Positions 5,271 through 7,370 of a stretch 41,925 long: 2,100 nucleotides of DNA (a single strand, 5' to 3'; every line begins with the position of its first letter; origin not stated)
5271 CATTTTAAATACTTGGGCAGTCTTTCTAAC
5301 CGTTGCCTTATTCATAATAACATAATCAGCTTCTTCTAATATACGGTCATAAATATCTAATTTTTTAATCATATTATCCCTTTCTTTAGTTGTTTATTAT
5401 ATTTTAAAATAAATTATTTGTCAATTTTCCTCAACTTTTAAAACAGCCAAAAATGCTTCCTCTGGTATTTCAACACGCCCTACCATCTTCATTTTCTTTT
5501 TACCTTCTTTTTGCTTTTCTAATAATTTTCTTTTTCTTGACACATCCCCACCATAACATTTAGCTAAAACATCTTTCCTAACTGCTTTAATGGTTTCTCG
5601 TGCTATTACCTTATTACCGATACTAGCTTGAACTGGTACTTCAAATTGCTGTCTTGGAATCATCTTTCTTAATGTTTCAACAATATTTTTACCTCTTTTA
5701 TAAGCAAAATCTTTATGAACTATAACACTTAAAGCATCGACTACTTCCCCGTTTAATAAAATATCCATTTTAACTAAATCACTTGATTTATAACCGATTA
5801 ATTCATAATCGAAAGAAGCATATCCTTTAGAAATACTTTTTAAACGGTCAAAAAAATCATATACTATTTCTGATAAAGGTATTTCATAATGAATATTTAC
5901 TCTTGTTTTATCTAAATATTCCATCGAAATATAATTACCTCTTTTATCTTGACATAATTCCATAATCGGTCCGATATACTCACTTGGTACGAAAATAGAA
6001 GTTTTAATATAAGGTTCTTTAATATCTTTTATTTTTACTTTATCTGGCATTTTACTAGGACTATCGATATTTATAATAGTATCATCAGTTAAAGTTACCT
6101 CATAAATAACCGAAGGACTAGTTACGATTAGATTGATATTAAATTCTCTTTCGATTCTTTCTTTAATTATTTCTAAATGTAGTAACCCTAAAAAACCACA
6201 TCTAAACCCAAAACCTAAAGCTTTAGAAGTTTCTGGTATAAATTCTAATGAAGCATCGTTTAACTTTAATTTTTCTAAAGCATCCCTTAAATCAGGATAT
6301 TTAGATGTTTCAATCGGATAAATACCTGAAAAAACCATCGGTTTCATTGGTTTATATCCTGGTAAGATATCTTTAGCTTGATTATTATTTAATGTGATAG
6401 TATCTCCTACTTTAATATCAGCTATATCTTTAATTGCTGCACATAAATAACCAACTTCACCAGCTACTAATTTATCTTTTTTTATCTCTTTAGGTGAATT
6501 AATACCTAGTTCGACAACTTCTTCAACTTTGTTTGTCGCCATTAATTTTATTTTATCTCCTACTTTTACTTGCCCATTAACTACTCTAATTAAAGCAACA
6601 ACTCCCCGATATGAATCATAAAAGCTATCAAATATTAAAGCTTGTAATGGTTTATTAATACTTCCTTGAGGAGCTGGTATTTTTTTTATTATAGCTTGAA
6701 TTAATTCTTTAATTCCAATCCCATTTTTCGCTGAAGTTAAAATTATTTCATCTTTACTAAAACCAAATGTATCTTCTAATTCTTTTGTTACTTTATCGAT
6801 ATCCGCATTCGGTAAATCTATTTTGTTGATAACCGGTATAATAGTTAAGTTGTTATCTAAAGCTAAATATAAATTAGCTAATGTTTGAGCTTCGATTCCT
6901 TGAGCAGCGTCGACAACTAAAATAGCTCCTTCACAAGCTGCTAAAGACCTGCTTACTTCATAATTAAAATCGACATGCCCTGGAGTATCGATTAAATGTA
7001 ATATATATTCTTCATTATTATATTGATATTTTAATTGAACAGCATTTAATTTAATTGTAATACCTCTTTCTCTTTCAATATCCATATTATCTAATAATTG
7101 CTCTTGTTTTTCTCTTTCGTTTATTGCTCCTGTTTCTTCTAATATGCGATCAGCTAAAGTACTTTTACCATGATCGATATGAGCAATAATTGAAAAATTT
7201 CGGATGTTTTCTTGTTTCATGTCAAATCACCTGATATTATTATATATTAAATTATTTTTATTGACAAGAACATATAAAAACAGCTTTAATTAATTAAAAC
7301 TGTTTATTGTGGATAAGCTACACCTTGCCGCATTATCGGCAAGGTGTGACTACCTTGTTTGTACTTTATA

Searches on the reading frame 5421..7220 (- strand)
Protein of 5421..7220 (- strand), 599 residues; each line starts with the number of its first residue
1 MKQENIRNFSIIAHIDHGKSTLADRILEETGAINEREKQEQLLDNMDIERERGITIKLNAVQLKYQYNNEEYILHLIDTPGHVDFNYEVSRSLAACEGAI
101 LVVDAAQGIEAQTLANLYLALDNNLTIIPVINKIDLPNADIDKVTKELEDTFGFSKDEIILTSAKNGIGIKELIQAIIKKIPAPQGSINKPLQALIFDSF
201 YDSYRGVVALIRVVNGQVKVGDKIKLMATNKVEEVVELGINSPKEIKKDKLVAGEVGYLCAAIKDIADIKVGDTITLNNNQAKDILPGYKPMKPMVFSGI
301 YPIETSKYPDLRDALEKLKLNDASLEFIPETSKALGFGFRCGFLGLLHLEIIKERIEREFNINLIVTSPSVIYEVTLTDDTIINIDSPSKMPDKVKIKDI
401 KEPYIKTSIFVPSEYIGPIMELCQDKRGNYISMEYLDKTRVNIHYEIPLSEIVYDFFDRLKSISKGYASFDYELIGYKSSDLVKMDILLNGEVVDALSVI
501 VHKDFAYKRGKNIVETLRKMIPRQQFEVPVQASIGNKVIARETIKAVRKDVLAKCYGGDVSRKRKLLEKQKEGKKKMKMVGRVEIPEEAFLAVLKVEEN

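Call 24: find_encoding_contigs(protein=window:5421-7220:-, flank=4000, max_places=10)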
Protein window:5421-7220:- (599 aa): 1 contig read that carries it; 1 place shown.
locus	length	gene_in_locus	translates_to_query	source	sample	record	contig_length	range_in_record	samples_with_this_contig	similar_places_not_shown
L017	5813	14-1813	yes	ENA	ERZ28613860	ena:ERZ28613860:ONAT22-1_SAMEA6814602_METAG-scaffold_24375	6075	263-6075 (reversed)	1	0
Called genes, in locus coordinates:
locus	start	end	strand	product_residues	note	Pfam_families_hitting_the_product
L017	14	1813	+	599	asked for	PF00009:GTP_EFTU, PF00071:Ras (faint), PF03144:GTP_EFTU_D2, PF22042:EF-G_D2 (weak), PF00679:EFG_C, PF06421:LepA_C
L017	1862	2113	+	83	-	PF12116:SpoIIID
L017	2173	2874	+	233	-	PF06541:ABC_trans_CmpB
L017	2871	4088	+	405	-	PF00535:Glycos_transf_2, PF13641:Glyco_tranf_2_3, PF13632:Glyco_trans_2_3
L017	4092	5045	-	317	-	PF10646:Germane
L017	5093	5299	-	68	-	PF08281:Sigma70_r4_2, PF00196:GerE, PF04545:Sigma70_r4, PF08279:HTH_11 (weak)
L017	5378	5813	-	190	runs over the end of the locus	PF12685:SpoIIIAH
